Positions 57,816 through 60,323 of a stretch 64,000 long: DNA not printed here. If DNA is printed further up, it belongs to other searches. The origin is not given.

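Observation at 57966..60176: Secreted single-chain fusion of an S41/PDZ serine protease and an intact caspase-like cysteine protease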

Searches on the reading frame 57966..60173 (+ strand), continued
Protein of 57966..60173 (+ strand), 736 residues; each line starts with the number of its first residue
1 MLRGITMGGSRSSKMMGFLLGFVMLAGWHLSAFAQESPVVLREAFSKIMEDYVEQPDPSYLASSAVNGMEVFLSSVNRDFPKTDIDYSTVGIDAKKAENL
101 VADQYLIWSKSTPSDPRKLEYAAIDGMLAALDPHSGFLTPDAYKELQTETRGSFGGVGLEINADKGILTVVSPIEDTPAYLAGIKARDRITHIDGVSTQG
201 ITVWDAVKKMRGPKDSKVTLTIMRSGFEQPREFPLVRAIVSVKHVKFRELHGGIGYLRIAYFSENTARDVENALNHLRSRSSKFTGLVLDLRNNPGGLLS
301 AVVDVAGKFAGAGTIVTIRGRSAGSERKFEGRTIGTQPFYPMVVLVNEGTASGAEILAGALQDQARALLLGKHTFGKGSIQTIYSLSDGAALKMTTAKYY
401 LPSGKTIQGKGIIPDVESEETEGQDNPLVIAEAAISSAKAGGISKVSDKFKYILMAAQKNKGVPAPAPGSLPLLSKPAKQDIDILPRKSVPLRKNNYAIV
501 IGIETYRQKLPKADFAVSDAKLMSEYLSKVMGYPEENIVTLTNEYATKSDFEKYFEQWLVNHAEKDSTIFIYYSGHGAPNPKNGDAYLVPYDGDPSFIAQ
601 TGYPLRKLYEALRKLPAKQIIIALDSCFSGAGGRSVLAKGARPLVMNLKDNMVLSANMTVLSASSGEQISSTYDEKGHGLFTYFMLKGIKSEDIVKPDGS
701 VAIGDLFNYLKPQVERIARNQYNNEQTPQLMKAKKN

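Call 39: find_homologous_proteins(query=A3, max_evalue=1e-10)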
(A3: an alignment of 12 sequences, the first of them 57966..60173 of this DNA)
Query A3 (12 sequences) (736 aa, profile of the alignment): 7991 proteins with E <= 1e-10 among 8000 candidates; the best 120 are listed.
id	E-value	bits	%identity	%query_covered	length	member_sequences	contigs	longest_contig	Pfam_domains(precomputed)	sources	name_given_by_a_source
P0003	0.0e+0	1375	82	99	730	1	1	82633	PF17820.8,PF03572.24,PF00656.28,PF00595.30,PF13180.13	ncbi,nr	ncbi:MAG: S41 family peptidase [Deltaproteobacteria bacterium]|nr:S41 family peptidase [Deltaproteob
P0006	0.0e+0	1364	79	99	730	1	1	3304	PF17820.8,PF03572.24,PF00656.28,PF00595.30,PF13180.13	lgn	-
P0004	0.0e+0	1354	81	98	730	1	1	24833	PF17820.8,PF03572.24,PF00656.28,PF00595.30,PF13180.13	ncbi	-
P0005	0.0e+0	1350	79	100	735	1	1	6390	PF17820.8,PF03572.24,PF00656.28,PF00595.30,PF13180.13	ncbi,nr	ncbi:MAG: S41 family peptidase [Syntrophales bacterium]|nr:S41 family peptidase [Syntrophales bacter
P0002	0.0e+0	1333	86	99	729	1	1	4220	PF17820.8,PF03572.24,PF00656.28,PF00595.30,PF13180.13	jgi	-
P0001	0.0e+0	1332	100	99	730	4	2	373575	PF17820.8,PF03572.24,PF00656.28,PF00595.30,PF13180.13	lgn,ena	-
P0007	0.0e+0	1300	72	99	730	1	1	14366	PF17820.8,PF03572.24,PF00656.28,PF00595.30,PF13180.13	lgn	-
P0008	0.0e+0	1277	69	98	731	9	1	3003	PF17820.8,PF03572.24,PF00656.28,PF00595.30,PF13180.13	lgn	-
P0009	0.0e+0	1166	51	94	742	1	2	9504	PF17820.8,PF03572.24,PF00656.28,PF00595.30,PF13180.13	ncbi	-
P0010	0.0e+0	1051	43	98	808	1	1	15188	PF17820.8,PF03572.24,PF00656.28,PF00595.30,PF13180.13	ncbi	-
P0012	0.0e+0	1032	44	93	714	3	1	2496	PF17820.8,PF03572.24,PF00656.28,PF00595.30,PF13180.13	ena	-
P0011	0.0e+0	1027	51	46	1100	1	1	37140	PF17820.8,PF03572.24,PF00656.28,PF00595.30,PF13180.13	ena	-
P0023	8.4e-154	532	57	42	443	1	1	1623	PF17820.8,PF03572.24,PF00595.30,PF13180.13,PF22694.2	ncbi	-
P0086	1.7e-153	531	56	42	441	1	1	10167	PF17820.8,PF03572.24,PF00595.30,PF13180.13,PF22694.2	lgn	-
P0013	3.6e-153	530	56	42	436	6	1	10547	PF17820.8,PF03572.24,PF00595.30,PF13180.13,PF22694.2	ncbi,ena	-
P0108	4.5e-153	529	56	42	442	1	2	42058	PF17820.8,PF03572.24,PF00595.30,PF13180.13,PF22694.2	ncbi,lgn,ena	-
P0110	5.8e-153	529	56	42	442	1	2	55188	PF17820.8,PF03572.24,PF00595.30,PF13180.13,PF22694.2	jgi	-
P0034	1.7e-152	527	57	42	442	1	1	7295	PF17820.8,PF03572.24,PF00595.30,PF13180.13,PF22694.2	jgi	jgi:carboxyl-terminal processing protease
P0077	1.6e-151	524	58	41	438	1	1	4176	PF17820.8,PF03572.24,PF00595.30,PF13180.13,PF22694.2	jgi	-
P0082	4.6e-151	523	57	42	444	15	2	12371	PF17820.8,PF03572.24,PF00595.30,PF13180.13,PF22694.2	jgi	jgi:carboxyl-terminal processing protease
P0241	9.1e-151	522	56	42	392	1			PF17820.8,PF03572.24,PF00595.30,PF13180.13,PF22694.2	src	-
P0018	1.1e-150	521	54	42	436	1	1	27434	PF17820.8,PF03572.24,PF00595.30,PF13180.13,PF22694.2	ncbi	-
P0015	1.8e-150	521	55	42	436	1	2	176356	PF17820.8,PF03572.24,PF00595.30,PF13180.13,PF22694.2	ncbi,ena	-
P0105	3.0e-150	520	56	42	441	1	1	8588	PF17820.8,PF03572.24,PF00595.30,PF13180.13,PF22694.2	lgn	-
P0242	3.1e-150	520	56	42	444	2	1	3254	PF17820.8,PF03572.24,PF00595.30,PF13180.13,PF22694.2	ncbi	-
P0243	4.6e-150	519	56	41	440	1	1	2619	PF17820.8,PF03572.24,PF00595.30,PF13180.13,PF22694.2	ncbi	-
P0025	5.0e-150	519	57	42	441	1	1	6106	PF17820.8,PF03572.24,PF00595.30,PF13180.13,PF22694.2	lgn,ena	-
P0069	5.3e-150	519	57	40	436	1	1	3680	PF17820.8,PF03572.24,PF00595.30,PF13180.13,PF22694.2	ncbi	-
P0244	8.7e-150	518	56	42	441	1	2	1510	PF17820.8,PF03572.24,PF00595.30,PF13180.13,PF22694.2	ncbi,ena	-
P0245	8.9e-150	518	56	42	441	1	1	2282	PF17820.8,PF03572.24,PF00595.30,PF13180.13,PF22694.2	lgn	-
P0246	1.3e-149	518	55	43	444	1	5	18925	PF17820.8,PF03572.24,PF00595.30,PF13180.13,PF22694.2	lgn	-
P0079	1.5e-149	518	56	42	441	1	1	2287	PF17820.8,PF03572.24,PF00595.30,PF13180.13,PF22694.2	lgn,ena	-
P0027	1.8e-149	517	57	42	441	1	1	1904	PF17820.8,PF03572.24,PF00595.30,PF13180.13,PF22694.2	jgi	jgi:carboxyl-terminal processing protease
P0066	1.8e-149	517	51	48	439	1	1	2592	PF17820.8,PF03572.24,PF00595.30,PF13180.13,PF22694.2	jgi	jgi:carboxyl-terminal processing protease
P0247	3.2e-149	516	55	42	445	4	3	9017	PF17820.8,PF03572.24,PF00595.30,PF13180.13,PF22694.2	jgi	jgi:carboxyl-terminal processing protease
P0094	3.7e-149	516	56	42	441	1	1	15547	PF17820.8,PF03572.24,PF00595.30,PF13180.13,PF22694.2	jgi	-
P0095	4.0e-149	516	56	42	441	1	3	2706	PF17820.8,PF03572.24,PF00595.30,PF13180.13,PF22694.2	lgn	-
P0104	4.2e-149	516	56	42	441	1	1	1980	PF17820.8,PF03572.24,PF00595.30,PF13180.13,PF22694.2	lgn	-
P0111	4.8e-149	516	56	42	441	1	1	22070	PF17820.8,PF03572.24,PF00595.30,PF13180.13,PF22694.2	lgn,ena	-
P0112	5.2e-149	516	56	42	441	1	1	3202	PF17820.8,PF03572.24,PF00595.30,PF13180.13,PF22694.2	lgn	-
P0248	7.4e-149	515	55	42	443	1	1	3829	PF17820.8,PF03572.24,PF00595.30,PF13180.13,PF22694.2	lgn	-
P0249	1.2e-148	515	56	42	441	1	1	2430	PF17820.8,PF03572.24,PF00595.30,PF13180.13,PF22694.2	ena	-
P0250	1.3e-148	514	52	44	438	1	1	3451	PF17820.8,PF03572.24,PF00595.30,PF13180.13,PF22694.2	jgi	jgi:carboxyl-terminal processing protease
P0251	1.4e-148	514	56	42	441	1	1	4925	PF17820.8,PF03572.24,PF00595.30,PF13180.13,PF22694.2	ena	-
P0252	1.7e-148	514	56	41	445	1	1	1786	PF17820.8,PF03572.24,PF00595.30,PF13180.13,PF22694.2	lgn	-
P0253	2.1e-148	514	55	42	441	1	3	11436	PF17820.8,PF03572.24,PF00595.30,PF13180.13,PF22694.2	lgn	-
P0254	2.4e-148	514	56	42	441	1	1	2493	PF17820.8,PF03572.24,PF00595.30,PF13180.13,PF22694.2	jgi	-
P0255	5.6e-148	512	55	41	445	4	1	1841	PF17820.8,PF03572.24,PF00595.30,PF13180.13,PF22694.2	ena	-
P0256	1.1e-147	511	54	41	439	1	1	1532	PF17820.8,PF03572.24,PF00595.30,PF13180.13,PF22694.2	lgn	-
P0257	1.2e-147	511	57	40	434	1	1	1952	PF17820.8,PF03572.24,PF00595.30,PF13180.13,PF22694.2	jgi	-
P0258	1.2e-147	511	55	42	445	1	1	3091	PF17820.8,PF03572.24,PF00595.30,PF13180.13,PF22694.2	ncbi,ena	-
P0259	1.8e-147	511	53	42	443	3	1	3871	PF17820.8,PF03572.24,PF00595.30,PF13180.13,PF22694.2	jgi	jgi:carboxyl-terminal processing protease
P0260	2.7e-147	510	55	42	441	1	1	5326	PF17820.8,PF03572.24,PF00595.30,PF13180.13,PF22694.2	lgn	-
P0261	3.5e-147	510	54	42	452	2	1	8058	PF17820.8,PF03572.24,PF00595.30,PF13180.13,PF22694.2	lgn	-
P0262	4.0e-147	510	52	44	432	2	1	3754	PF17820.8,PF03572.24,PF00595.30,PF13180.13,PF22694.2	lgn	-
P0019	7.0e-147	509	58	41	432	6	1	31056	PF17820.8,PF03572.24,PF00595.30,PF13180.13,PF22694.2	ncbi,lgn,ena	-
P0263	1.3e-146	508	55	42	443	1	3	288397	PF17820.8,PF03572.24,PF00595.30,PF13180.13,PF22694.2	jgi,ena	-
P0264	2.4e-146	507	55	41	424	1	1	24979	PF17820.8,PF03572.24,PF00595.30,PF13180.13,PF22694.2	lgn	-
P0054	7.2e-146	505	54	46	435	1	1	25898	PF17820.8,PF03572.24,PF00595.30,PF13180.13,PF22694.2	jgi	jgi:carboxyl-terminal processing protease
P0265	6.4e-145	502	54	41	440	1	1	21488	PF17820.8,PF03572.24,PF00595.30,PF13180.13,PF22694.2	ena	-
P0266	7.6e-145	502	54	42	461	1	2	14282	PF17820.8,PF03572.24,PF00595.30,PF13180.13,PF22694.2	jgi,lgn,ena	-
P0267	8.4e-145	502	55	42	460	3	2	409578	PF17820.8,PF03572.24,PF00595.30,PF13180.13,PF22694.2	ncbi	-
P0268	1.5e-144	501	54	43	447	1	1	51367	PF17820.8,PF03572.24,PF00595.30,PF13180.13,PF22694.2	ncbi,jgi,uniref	ncbi:Carboxyl-terminal protease [hydrothermal vent metagenome]|uniref:Carboxyl-terminal protease n=1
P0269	2.3e-144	500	55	41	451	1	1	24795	PF17820.8,PF03572.24,PF00595.30,PF13180.13,PF22694.2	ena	-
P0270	4.6e-144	499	54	41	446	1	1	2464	PF17820.8,PF03572.24,PF00595.30,PF13180.13,PF22694.2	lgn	-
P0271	5.7e-144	499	56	41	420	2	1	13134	PF17820.8,PF03572.24,PF00595.30,PF13180.13,PF22694.2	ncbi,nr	ncbi:MAG: S41 family peptidase [Candidatus Desulfofervidaceae bacterium]|nr:S41 family peptidase [Ca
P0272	6.4e-144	499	53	41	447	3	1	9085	PF17820.8,PF03572.24,PF00595.30,PF13180.13,PF22694.2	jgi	jgi:carboxyl-terminal processing protease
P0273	1.2e-143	498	-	-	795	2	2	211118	PF17820.8,PF03572.24,PF00656.28,PF00595.30,PF13180.13,PF09136.17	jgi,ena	-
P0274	1.2e-143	498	54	41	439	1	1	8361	PF17820.8,PF03572.24,PF00595.30,PF13180.13,PF22694.2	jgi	jgi:carboxyl-terminal processing protease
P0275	1.5e-143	498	49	45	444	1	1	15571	PF17820.8,PF03572.24,PF00595.30,PF13180.13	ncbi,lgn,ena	-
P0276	1.6e-143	498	50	45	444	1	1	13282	PF17820.8,PF03572.24,PF00595.30,PF13180.13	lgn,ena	-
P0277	1.8e-143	497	52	44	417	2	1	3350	PF17820.8,PF03572.24,PF00595.30,PF13180.13,PF22694.2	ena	-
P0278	3.3e-143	497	53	42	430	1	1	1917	PF17820.8,PF03572.24,PF00595.30,PF13180.13,PF22694.2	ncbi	-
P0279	3.8e-143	496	54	41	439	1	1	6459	PF17820.8,PF03572.24,PF00595.30,PF13180.13,PF22694.2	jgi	jgi:carboxyl-terminal processing protease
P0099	4.6e-143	496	54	43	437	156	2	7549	PF17820.8,PF03572.24,PF00595.30,PF13180.13,PF22694.2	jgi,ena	jgi:carboxyl-terminal processing protease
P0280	4.9e-143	496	-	-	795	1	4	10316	PF17820.8,PF03572.24,PF00656.28,PF00595.30,PF13180.13,PF09136.17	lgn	-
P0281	1.3e-142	495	54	41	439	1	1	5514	PF17820.8,PF03572.24,PF00595.30,PF13180.13,PF22694.2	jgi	jgi:carboxyl-terminal processing protease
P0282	1.3e-142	495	43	57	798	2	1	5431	PF17820.8,PF03572.24,PF00656.28,PF00595.30,PF13180.13,PF09136.17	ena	-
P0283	1.4e-142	494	53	42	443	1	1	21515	PF17820.8,PF03572.24,PF00595.30,PF13180.13,PF22694.2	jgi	jgi:carboxyl-terminal processing protease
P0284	1.5e-142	494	55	42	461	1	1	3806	PF17820.8,PF03572.24,PF00595.30,PF13180.13,PF22694.2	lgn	-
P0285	2.4e-142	494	50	43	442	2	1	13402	PF17820.8,PF03572.24,PF00595.30,PF13180.13,PF22694.2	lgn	-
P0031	2.8e-142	494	56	41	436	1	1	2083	PF17820.8,PF03572.24,PF00595.30,PF13180.13,PF22694.2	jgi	jgi:carboxyl-terminal processing protease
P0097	3.0e-142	493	55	40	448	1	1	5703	PF17820.8,PF03572.24,PF00595.30,PF13180.13,PF22694.2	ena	-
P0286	3.9e-142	493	52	41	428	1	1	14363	PF17820.8,PF03572.24,PF00595.30,PF13180.13,PF22694.2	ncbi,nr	ncbi:MAG: S41 family peptidase [Deltaproteobacteria bacterium]|nr:S41 family peptidase [Deltaproteob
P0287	4.1e-142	493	52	41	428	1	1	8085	PF17820.8,PF03572.24,PF00595.30,PF13180.13,PF22694.2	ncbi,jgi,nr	ncbi:MAG: S41 family peptidase [Deltaproteobacteria bacterium]|jgi:carboxyl-terminal processing prot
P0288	4.1e-142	493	52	41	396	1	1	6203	PF17820.8,PF03572.24,PF00595.30,PF13180.13,PF22694.2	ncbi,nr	ncbi:MAG: S41 family peptidase, partial [Deltaproteobacteria bacterium]|nr:S41 family peptidase [Del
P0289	4.3e-142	493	52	41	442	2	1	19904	PF17820.8,PF03572.24,PF00595.30,PF13180.13,PF22694.2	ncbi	-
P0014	5.0e-142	493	57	41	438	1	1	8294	PF17820.8,PF03572.24,PF00595.30,PF13180.13,PF22694.2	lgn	-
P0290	5.1e-142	493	52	41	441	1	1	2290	PF17820.8,PF03572.24,PF00595.30,PF13180.13,PF22694.2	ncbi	-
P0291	6.3e-142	492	54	41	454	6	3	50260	PF17820.8,PF03572.24,PF00595.30,PF13180.13,PF22694.2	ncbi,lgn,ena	-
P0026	6.8e-142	492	54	43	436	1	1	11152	PF17820.8,PF03572.24,PF00595.30,PF13180.13,PF22694.2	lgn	-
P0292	6.8e-142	492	54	41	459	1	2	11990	PF17820.8,PF03572.24,PF00595.30,PF13180.13,PF22694.2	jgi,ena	-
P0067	7.9e-142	492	56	41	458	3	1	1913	PF17820.8,PF03572.24,PF00595.30,PF13180.13,PF22694.2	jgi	-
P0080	8.7e-142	492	56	41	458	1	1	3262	PF17820.8,PF03572.24,PF00595.30,PF13180.13,PF22694.2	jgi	jgi:carboxyl-terminal processing protease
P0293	8.8e-142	492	53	41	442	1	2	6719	PF17820.8,PF03572.24,PF00595.30,PF13180.13,PF22694.2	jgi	jgi:carboxyl-terminal processing protease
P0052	9.4e-142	492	55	41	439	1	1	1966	PF17820.8,PF03572.24,PF00595.30,PF13180.13,PF22694.2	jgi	jgi:carboxyl-terminal processing protease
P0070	1.0e-141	492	53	43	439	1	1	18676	PF17820.8,PF03572.24,PF00595.30,PF13180.13,PF22694.2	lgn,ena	-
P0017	1.2e-141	491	55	43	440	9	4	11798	PF17820.8,PF03572.24,PF00595.30,PF13180.13,PF22694.2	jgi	jgi:carboxyl-terminal processing protease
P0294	1.2e-141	491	51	41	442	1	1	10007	PF17820.8,PF03572.24,PF00595.30,PF13180.13,PF22694.2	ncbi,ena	ncbi:MAG: S41 family peptidase [Thermodesulfobacteriota bacterium]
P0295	1.2e-141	491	54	41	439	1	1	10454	PF17820.8,PF03572.24,PF00595.30,PF13180.13,PF22694.2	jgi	-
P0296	1.3e-141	491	53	43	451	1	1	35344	PF17820.8,PF03572.24,PF00595.30,PF13180.13,PF22694.2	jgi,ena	-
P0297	1.5e-141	491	54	41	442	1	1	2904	PF17820.8,PF03572.24,PF00595.30,PF13180.13,PF22694.2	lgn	-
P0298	1.7e-141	491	51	45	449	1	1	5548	PF17820.8,PF03572.24,PF00595.30,PF13180.13,PF22694.2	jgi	jgi:carboxyl-terminal processing protease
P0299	1.7e-141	491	51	45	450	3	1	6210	PF17820.8,PF03572.24,PF00595.30,PF13180.13,PF22694.2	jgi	jgi:carboxyl-terminal processing protease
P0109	1.7e-141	491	55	41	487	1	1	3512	PF17820.8,PF03572.24,PF00595.30,PF13180.13,PF22694.2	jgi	jgi:carboxyl-terminal processing protease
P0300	1.7e-141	491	56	42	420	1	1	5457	PF17820.8,PF03572.24,PF00595.30,PF13180.13,PF22694.2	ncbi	-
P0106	1.8e-141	491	55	41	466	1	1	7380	PF17820.8,PF03572.24,PF00595.30,PF13180.13,PF22694.2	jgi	jgi:carboxyl-terminal processing protease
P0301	1.9e-141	491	55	41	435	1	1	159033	PF17820.8,PF03572.24,PF00595.30,PF13180.13,PF22694.2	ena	-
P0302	1.9e-141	491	53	42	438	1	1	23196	PF17820.8,PF03572.24,PF00595.30,PF13180.13,PF22694.2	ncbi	-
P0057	2.1e-141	491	56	41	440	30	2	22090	PF17820.8,PF03572.24,PF00595.30,PF13180.13,PF22694.2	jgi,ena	-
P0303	2.2e-141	491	55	41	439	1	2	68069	PF17820.8,PF03572.24,PF00595.30,PF13180.13,PF22694.2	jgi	jgi:carboxyl-terminal processing protease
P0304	2.3e-141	490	51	43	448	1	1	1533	PF17820.8,PF03572.24,PF00595.30,PF13180.13,PF22694.2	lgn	-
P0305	2.4e-141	490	52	41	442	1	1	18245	PF17820.8,PF03572.24,PF00595.30,PF13180.13,PF22694.2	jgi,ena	-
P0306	2.7e-141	490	59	40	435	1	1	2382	PF17820.8,PF03572.24,PF00595.30,PF13180.13,PF22694.2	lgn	-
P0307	2.7e-141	490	54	41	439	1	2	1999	PF17820.8,PF03572.24,PF00595.30,PF13180.13,PF22694.2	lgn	-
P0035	2.9e-141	490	56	41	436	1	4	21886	PF17820.8,PF03572.24,PF00595.30,PF13180.13,PF22694.2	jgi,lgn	-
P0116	2.9e-141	490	55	41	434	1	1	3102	PF17820.8,PF03572.24,PF00595.30,PF13180.13,PF22694.2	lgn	-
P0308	3.1e-141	490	47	49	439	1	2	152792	PF17820.8,PF03572.24,PF00595.30,PF13180.13,PF22694.2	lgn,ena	-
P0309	3.2e-141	490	53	41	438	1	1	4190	PF17820.8,PF03572.24,PF00595.30,PF13180.13,PF22694.2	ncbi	-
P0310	3.2e-141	490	52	42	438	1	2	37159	PF17820.8,PF03572.24,PF00595.30,PF13180.13,PF22694.2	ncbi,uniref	ncbi:S41 family peptidase [Trichloromonas sp.]|uniref:S41 family peptidase n=1 Tax=Trichloromonas sp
